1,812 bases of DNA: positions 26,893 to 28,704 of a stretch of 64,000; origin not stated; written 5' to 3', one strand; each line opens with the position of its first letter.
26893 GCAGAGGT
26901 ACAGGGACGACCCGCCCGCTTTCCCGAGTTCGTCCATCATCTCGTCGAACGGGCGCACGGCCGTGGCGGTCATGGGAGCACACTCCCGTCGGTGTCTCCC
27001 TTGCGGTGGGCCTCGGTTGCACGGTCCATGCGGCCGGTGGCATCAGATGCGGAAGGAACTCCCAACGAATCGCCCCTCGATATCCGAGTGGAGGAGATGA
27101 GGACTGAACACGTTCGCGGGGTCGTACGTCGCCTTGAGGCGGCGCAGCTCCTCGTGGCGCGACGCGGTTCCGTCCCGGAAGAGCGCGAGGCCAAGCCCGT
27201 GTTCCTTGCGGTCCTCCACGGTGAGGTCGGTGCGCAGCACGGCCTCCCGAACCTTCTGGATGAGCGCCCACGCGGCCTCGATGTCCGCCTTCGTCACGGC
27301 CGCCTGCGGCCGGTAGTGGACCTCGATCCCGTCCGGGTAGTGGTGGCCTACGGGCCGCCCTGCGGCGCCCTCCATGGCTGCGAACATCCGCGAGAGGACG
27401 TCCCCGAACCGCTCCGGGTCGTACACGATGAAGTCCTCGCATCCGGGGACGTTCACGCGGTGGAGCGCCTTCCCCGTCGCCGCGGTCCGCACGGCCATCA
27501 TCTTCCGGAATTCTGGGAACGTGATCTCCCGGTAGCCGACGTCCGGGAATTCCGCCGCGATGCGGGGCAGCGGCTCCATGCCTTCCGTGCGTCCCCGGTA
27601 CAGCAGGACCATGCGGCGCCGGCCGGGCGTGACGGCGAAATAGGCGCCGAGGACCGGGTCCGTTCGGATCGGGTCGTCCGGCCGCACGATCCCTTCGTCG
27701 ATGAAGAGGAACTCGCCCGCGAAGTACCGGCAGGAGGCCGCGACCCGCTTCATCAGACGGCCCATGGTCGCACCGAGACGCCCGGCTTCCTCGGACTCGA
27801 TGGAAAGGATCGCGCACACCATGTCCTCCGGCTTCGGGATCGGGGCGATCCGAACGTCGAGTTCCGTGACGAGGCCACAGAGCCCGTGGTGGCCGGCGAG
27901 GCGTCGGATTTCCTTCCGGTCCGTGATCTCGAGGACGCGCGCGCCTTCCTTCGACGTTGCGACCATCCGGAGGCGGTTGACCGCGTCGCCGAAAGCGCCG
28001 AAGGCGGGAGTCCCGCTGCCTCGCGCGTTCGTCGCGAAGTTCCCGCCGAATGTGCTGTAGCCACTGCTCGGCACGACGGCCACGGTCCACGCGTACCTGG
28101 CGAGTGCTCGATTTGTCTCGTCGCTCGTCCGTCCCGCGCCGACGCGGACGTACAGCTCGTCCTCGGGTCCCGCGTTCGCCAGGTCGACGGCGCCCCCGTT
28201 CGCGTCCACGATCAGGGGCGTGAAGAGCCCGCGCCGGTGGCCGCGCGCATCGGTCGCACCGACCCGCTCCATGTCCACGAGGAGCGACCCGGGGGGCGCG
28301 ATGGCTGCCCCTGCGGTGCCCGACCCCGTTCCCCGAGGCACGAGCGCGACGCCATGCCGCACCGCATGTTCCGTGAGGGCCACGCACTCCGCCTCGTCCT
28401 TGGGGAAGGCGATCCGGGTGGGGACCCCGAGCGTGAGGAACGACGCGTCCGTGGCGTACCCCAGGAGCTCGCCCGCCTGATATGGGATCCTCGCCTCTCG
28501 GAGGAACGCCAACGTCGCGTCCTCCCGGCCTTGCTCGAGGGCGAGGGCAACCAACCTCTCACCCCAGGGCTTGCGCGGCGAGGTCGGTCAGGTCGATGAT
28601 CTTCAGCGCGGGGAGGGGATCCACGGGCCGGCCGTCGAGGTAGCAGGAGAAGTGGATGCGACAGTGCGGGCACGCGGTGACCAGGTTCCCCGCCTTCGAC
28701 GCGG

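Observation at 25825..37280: HdrA/HdrB/MvhD module operonic with a GlcD-type FAD oxidase and two CCG Fe-S proteins, flanked by LarA, LhgO-like and Ldh_2 genes: a putative electron-bifurcating 2-hydroxyacid (lactate) oxidation island in a non-methanogen context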

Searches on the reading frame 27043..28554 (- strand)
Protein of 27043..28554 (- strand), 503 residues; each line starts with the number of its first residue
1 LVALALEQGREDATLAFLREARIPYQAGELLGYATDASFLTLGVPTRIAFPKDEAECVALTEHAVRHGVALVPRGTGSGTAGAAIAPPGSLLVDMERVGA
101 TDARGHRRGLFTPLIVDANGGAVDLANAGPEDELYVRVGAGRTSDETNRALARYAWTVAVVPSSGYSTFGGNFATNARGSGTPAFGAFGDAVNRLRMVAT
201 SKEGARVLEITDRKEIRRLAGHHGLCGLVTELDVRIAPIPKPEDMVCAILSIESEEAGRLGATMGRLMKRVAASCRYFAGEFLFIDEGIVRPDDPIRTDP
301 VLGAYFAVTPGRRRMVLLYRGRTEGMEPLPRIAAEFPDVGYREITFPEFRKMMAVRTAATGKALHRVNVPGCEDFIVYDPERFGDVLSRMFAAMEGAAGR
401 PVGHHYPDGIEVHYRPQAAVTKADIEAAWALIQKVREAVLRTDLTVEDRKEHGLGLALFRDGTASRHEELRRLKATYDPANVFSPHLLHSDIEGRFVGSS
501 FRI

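Call 4: search_protein_families(library=pfam, proteins=[window:27043-28554:-], max_evalue=0.001)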
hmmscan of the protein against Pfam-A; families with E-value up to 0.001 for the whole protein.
window:27043-28554:- (503 aa): 2 families
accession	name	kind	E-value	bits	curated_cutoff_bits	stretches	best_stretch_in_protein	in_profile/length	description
PF01565.28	FAD_binding_4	-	1e-15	58.1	26.4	2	132-199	62-130/139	FAD binding domain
PF02913.24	FAD-oxidase_C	-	0.00065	19.9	21.2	0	352-485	107-245/248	FAD linked oxidases, C-terminal domain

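Call 6: search_protein_families(library=ncbifam, proteins=[window:27043-28554:-], max_evalue=0.001)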
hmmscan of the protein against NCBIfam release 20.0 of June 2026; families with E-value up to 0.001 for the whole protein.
window:27043-28554:- (503 aa): 5 families
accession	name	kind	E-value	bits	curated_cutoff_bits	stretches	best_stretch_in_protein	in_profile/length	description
TIGR00387.1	glcD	equivalog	4.3e-11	42.3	567.9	1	132-250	60-184/413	glycolate oxidase subunit GlcD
NF049975.1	2HglutDHaseYdiJ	equivalog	3.4e-09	35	1350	1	26-201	34-186/1018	D-2-hydroxyglutarate dehydrogenase YdiJ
NF008439.0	PRK11282.1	equivalog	9.5e-07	28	284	1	133-275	60-207/358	glycolate oxidase subunit GlcE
NF008408.0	PRK11230.1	equivalog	3.5e-06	25.8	897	0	136-259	122-249/499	glycolate oxidase subunit GlcD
NF053785.1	DcplphribOxDprE1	equivalog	2.6e-05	23.6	500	1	132-282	75-220/449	decaprenylphosphoryl-beta-D-ribose oxidase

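Call 18: search_solved_structures(query=window:27043-28554:-, max_evalue=0.01, show_alignments=1)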
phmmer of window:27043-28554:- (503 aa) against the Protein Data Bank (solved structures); distinct sequences matched with E-value up to 0.01: 7.
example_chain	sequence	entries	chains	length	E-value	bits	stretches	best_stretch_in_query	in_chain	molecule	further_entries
6v42_A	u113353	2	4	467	7.8e-11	44.7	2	147-288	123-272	FAD/FMN-containing dehydrogenase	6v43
9qgz_A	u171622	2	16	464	7.9e-11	44.6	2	138-245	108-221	Glycolate oxidase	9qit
3pm9_A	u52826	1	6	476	2.1e-09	40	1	163-485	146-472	Putative oxidoreductase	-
7qh2_C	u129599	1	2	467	0.00034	22.8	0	162-243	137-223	Lactate dehydrogenase (NAD(+),ferredoxin) subunit LctD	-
4bby_A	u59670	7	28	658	0.0044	19.1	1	131-243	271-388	ALKYLDIHYDROXYACETONEPHOSPHATE SYNTHASE, PEROXISOMAL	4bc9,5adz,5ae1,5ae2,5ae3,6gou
4bca_A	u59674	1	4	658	0.0044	19.1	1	131-243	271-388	ALKYLDIHYDROXYACETONEPHOSPHATE SYNTHASE, PEROXISOMAL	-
4bc7_A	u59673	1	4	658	0.0045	19.1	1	131-242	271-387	ALKYLDIHYDROXYACETONEPHOSPHATE SYNTHASE, PEROXISOMAL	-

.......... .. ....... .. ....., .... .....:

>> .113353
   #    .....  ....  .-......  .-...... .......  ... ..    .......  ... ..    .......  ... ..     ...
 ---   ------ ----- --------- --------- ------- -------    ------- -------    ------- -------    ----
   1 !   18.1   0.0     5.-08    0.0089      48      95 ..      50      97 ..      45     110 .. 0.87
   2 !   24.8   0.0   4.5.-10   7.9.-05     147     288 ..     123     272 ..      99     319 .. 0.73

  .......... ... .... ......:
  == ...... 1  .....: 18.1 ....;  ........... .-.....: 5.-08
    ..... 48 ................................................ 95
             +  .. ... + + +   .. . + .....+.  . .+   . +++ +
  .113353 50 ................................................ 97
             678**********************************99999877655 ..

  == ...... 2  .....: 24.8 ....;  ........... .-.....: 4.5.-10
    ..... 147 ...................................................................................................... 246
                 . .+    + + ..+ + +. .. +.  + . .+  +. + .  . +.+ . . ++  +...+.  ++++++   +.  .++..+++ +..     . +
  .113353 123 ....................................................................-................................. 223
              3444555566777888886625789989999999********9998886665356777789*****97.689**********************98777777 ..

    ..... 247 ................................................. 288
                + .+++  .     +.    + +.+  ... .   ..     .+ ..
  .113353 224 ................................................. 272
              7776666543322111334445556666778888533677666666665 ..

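Call 20: find_homologous_proteins(query=window:27043-28554:-, max_evalue=0.00001)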
Query window:27043-28554:- (503 aa): 112 proteins with E <= 0.00001 among 8000 candidates.
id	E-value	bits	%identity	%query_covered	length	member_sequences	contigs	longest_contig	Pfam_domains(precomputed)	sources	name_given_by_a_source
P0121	0.0e+0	1096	100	97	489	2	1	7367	PF01565.29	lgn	-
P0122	2.2e-288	975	85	100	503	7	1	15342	PF01565.29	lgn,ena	-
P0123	4.5e-287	971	85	100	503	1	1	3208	PF01565.29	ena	-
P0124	7.3e-287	970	85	100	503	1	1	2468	PF01565.29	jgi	-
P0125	7.7e-287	970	86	100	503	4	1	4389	PF01565.29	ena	-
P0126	4.0e-286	968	85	100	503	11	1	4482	PF01565.29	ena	-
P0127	2.7e-285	965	85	100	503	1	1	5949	PF01565.29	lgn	-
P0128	4.5e-285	964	85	99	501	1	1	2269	PF01565.29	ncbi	-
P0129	4.0e-284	961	85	100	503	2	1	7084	PF01565.29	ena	-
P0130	4.1e-283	958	84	100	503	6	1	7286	PF01565.29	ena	-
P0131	1.1e-282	956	85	100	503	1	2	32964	PF01565.29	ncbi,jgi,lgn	jgi:FAD/FMN-containing dehydrogenase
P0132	2.0e-281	952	84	100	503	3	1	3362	PF01565.29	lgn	-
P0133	2.3e-280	949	84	100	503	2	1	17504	PF01565.29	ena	-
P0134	2.5e-279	945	83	100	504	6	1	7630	PF01565.29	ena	-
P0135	1.8e-277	939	83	100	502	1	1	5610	PF01565.29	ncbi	-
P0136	5.8e-275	931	83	98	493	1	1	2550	PF01565.29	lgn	-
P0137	1.2e-274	930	81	100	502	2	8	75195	PF01565.29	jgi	jgi:FAD/FMN-containing dehydrogenase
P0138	3.2e-274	928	82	100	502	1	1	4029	PF01565.29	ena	-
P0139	6.5e-274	927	84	98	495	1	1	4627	PF01565.29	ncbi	-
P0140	2.1e-273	926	81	100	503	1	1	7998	PF01565.29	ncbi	-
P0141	7.7e-273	924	81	100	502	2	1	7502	PF01565.29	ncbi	-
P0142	1.7e-272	923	82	100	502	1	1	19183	PF01565.29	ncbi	-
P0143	4.6e-272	921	83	98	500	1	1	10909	PF01565.29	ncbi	-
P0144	4.1e-270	915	83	98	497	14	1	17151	PF01565.29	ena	-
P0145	1.1e-268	910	81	99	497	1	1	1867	PF01565.29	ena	-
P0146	1.4e-267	906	80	100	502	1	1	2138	PF01565.29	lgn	-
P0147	2.8e-247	839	76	97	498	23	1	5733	PF01565.29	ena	-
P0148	2.9e-247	839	76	97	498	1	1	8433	PF01565.29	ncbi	-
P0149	4.1e-247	839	76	97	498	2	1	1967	PF01565.29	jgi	-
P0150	2.8e-245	833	76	96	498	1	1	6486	PF01565.29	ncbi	-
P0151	9.1e-243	825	75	97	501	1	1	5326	PF01565.29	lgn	-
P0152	4.1e-242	822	75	96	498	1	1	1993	PF01565.29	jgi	jgi:FAD/FMN-containing dehydrogenase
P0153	8.4e-241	818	74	97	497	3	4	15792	PF01565.29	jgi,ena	-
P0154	1.7e-239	814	75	96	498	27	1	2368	PF01565.29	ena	-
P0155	5.4e-238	809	75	97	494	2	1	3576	PF01565.29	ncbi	-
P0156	5.7e-237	805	74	97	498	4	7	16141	PF01565.29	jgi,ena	-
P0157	2.1e-236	804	73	96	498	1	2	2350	PF01565.29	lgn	-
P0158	6.8e-235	799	74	96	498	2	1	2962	PF01565.29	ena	-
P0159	2.4e-234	797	73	97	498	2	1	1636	PF01565.29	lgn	-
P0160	1.4e-232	791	72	99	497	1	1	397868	PF01565.29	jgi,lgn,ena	-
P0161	2.6e-231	787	71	98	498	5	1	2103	PF01565.29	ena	-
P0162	1.3e-229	781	71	96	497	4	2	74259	PF01565.29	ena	-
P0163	1.1e-228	778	72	96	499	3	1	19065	PF01565.29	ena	-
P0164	1.2e-228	778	73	94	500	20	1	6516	PF01565.29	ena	-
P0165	2.4e-228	777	72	96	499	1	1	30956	PF01565.29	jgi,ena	-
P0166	2.0e-226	771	71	96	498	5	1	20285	PF01565.29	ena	-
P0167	1.5e-224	764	70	96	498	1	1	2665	PF01565.29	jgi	-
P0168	3.9e-224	763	70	96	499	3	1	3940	PF01565.29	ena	-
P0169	1.3e-221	755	67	98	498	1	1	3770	PF01565.29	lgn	-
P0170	2.1e-176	606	54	99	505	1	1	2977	PF01565.29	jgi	-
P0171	1.3e-141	491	46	97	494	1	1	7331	PF01565.29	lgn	-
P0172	1.8e-121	425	42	96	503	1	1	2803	PF01565.29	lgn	-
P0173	8.0e-120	419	41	97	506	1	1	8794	PF01565.29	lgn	-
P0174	1.3e-115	405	39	99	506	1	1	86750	PF01565.29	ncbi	-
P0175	2.0e-114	401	41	96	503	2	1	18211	PF01565.29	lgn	-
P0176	2.5e-114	401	41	97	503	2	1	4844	PF01565.29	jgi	jgi:FAD/FMN-containing dehydrogenase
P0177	8.0e-114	399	40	97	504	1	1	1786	PF01565.29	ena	-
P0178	4.5e-113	397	41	97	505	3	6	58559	PF01565.29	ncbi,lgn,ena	-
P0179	4.5e-113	397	41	98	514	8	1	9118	PF01565.29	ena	-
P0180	4.6e-113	397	41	97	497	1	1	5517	PF01565.29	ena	-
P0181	7.3e-113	396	43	94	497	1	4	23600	PF01565.29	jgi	-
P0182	1.1e-112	395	41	96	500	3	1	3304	PF01565.29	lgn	-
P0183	2.5e-112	394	41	99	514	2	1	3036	PF01565.29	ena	-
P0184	2.6e-112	394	42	94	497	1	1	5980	PF01565.29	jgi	-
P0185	8.8e-112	393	42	97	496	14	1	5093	PF01565.29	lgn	-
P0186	1.3e-111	392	40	97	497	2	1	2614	PF01565.29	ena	-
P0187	2.1e-111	391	41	97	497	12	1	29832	PF01565.29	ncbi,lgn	-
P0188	8.9e-111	389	40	97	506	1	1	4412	PF01565.29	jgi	jgi:FAD/FMN-containing dehydrogenase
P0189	9.1e-111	389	38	97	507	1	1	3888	PF01565.29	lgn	-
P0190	1.4e-110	389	40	97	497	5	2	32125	PF01565.29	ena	-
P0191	2.0e-110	388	40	97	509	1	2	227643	PF01565.29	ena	-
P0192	2.3e-110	388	41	97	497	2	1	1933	PF01565.29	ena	-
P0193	1.9e-109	385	40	97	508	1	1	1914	PF01565.29,PF02913.25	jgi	-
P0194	3.9e-109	384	41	97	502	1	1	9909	PF01565.29,PF02913.25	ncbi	ncbi:FAD-binding oxidoreductase [Thermodesulfobacteriota bacterium]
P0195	4.0e-109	384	40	97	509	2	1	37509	PF01565.29,PF02913.25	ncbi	ncbi:MAG: FAD-binding oxidoreductase [Pseudomonadota bacterium]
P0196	1.2e-108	382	40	97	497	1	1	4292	PF01565.29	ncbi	-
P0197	2.3e-108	381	42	94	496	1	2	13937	PF01565.29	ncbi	ncbi:MAG: FAD-binding oxidoreductase [Desulfobacterales bacterium]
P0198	3.1e-108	381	41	97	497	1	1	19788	PF01565.29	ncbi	-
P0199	3.4e-108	381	40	99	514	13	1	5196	PF01565.29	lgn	-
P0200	4.1e-108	380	40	98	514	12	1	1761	PF01565.29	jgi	jgi:FAD/FMN-containing dehydrogenase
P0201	4.3e-108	380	38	97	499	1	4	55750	PF01565.29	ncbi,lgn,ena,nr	ncbi:MAG: FAD-binding oxidoreductase [Bacteriovoracaceae bacterium]|nr:FAD-binding oxidoreductase [B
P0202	9.6e-108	379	39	97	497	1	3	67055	PF01565.29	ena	-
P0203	1.2e-107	379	40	97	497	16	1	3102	PF01565.29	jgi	jgi:FAD/FMN-containing dehydrogenase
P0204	1.2e-107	379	40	97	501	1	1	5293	PF01565.29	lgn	-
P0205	3.3e-107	377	40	97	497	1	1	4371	PF01565.29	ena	-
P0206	4.4e-107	377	41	94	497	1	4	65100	PF01565.29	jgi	-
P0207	4.6e-107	377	42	94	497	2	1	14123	PF01565.29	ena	-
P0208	1.8e-106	375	40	97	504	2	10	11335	PF01565.29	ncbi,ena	-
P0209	3.2e-106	374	40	97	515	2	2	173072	PF01565.29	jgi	-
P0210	3.8e-106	374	41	94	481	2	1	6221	PF01565.29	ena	-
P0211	7.4e-106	373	40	97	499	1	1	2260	PF01565.29,PF02913.25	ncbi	-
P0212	1.3e-105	372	39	96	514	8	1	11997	PF01565.29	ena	-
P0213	1.6e-105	372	39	97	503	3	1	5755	PF01565.29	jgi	jgi:FAD/FMN-containing dehydrogenase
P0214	1.7e-105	372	38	96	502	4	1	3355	PF01565.29,PF02913.25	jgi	jgi:FAD/FMN-containing dehydrogenase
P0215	2.6e-105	371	39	97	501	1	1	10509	PF01565.29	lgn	-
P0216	1.7e-104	368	40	96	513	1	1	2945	PF01565.29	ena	-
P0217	9.0e-102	360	37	98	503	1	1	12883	PF01565.29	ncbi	ncbi:MAG: hypothetical protein Kow0090_14760 [Myxococcota bacterium]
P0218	1.6e-101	359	38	92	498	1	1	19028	PF01565.29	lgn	-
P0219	4.6e-100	354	38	97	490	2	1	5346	PF01565.29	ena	-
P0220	8.3e-100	353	36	96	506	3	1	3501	PF01565.29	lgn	-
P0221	2.1e-99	352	40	90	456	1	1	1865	PF01565.29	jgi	jgi:FAD/FMN-containing dehydrogenase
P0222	3.2e-98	348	37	96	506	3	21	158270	PF01565.29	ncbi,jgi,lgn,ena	jgi:FAD/FMN-containing dehydrogenase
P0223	7.2e-98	347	38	96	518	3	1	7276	PF01565.29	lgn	-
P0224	2.7e-96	341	38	94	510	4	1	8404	PF01565.29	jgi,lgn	jgi:FAD/FMN-containing dehydrogenase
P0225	1.6e-95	339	35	96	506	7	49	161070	PF01565.29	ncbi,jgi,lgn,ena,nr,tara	ncbi:MAG: FAD-binding oxidoreductase [Pseudomonadales bacterium]|jgi:FAD/FMN-containing dehydrogenas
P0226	2.9e-92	328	42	74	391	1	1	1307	PF01565.29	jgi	-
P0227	4.2e-88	314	42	74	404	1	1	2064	PF01565.29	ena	-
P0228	2.8e-87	312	40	82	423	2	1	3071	PF01565.29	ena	-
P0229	9.1e-12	63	33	40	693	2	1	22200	PF01565.29,PF02913.25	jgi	jgi:alkyldihydroxyacetonephosphate synthase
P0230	5.2e-9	54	28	47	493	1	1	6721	PF01565.29,PF02913.25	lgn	-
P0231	5.3e-6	44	32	34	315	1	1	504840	PF01565.29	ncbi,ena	-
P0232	6.6e-6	43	30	35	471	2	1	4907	PF01565.29,PF02913.25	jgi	jgi:glycolate oxidase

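Call 21: find_encoding_contigs(protein=P0225, flank=8000, max_places=2)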
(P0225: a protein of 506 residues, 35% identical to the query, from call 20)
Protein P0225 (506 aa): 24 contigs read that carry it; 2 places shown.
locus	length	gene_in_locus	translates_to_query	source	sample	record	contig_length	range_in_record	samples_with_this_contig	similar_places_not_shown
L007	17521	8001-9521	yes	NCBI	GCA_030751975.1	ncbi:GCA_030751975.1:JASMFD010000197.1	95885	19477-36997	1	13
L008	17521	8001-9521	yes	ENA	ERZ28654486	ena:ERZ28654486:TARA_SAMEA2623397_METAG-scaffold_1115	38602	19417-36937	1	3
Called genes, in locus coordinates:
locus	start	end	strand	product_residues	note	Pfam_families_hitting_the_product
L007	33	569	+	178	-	PF01327:Pep_deformylase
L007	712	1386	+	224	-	PF06026:Rib_5-P_isom_A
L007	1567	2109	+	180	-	PF13187:Fer4_9 (faint), PF13183:Fer4_8, PF13237:Fer4_10 (weak), PF13534:Fer4_17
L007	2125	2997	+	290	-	PF02754:CCG, PF22196:HdrB-like_C (weak)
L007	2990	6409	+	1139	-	PF01266:DAO (weak), PF07992:Pyr_redox_2 (weak), PF13450:NAD_binding_8, PF14691:Fer4_20, PF07992:Pyr_redox_2, PF13450:NAD_binding_8, PF13738:Pyr_redox_3, PF14697:Fer4_21, +17 more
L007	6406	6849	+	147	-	PF02662:FlpD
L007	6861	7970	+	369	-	PF12838:Fer4_7 (weak), PF13183:Fer4_8, PF13187:Fer4_9, PF13237:Fer4_10, PF02754:CCG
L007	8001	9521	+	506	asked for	PF01565:FAD_binding_4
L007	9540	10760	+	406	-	PF00389:2-Hacid_dh, PF02826:2-Hacid_dh_C, PF03446:NAD_binding_2 (weak), PF22629:ACT_AHAS_ss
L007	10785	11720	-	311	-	PF00561:Abhydrolase_1, PF12146:Hydrolase_4, PF12697:Abhydrolase_6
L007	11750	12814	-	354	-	PF01116:F_bP_aldolase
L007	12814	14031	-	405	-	PF00162:PGK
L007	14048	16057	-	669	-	PF00456:Transketolase_N, PF00676:E1_dh (weak), PF02779:Transket_pyr, PF22613:Transketolase_C_1, PF02780:Transketolase_C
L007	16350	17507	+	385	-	PF00438:S-AdoMet_synt_N, PF02772:S-AdoMet_synt_M, PF02773:S-AdoMet_synt_C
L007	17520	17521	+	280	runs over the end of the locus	PF02219:MTHFR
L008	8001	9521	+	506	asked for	PF01565:FAD_binding_4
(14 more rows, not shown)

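Call 22: find_encoding_contigs(protein=P0191, flank=8000, max_places=1)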
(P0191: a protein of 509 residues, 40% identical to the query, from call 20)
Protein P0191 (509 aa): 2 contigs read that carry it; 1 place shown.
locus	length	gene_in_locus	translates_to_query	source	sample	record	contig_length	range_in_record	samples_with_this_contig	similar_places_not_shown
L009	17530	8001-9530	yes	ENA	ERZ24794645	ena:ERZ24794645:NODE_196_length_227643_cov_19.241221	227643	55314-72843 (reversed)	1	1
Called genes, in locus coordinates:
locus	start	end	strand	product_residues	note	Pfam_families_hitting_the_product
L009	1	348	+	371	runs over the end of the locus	PF02615:Ldh_2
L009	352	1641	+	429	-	PF09861:Lar_N, PF21113:LarA_C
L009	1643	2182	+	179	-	PF13183:Fer4_8, PF13237:Fer4_10, PF13187:Fer4_9 (weak), PF13534:Fer4_17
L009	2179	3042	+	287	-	PF02754:CCG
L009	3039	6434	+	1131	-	PF07992:Pyr_redox_2, PF12831:FAD_oxidored (weak), PF13450:NAD_binding_8, PF14691:Fer4_20, PF07992:Pyr_redox_2, PF13450:NAD_binding_8, PF13738:Pyr_redox_3, PF14697:Fer4_21, +17 more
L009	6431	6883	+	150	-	PF02662:FlpD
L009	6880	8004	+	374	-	PF12838:Fer4_7 (weak), PF13183:Fer4_8 (weak), PF13187:Fer4_9, PF13237:Fer4_10 (weak), PF13534:Fer4_17, PF02754:CCG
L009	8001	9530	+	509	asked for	PF01565:FAD_binding_4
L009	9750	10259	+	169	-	PF04542:Sigma70_r2, PF08281:Sigma70_r4_2, PF04545:Sigma70_r4, PF13384:HTH_23 (weak)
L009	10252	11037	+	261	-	-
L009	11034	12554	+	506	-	PF00656:Peptidase_C14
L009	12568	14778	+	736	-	PF13948:DUF4215 (weak)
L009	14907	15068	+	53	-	PF13570:Beta-prop_ACSF4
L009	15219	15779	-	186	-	PF05635:23S_rRNA_IVP (weak)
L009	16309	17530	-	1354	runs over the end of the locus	PF11617:Cu-binding_MopE (weak), PF02412:TSP_3, PF11617:Cu-binding_MopE, PF10102:DUF2341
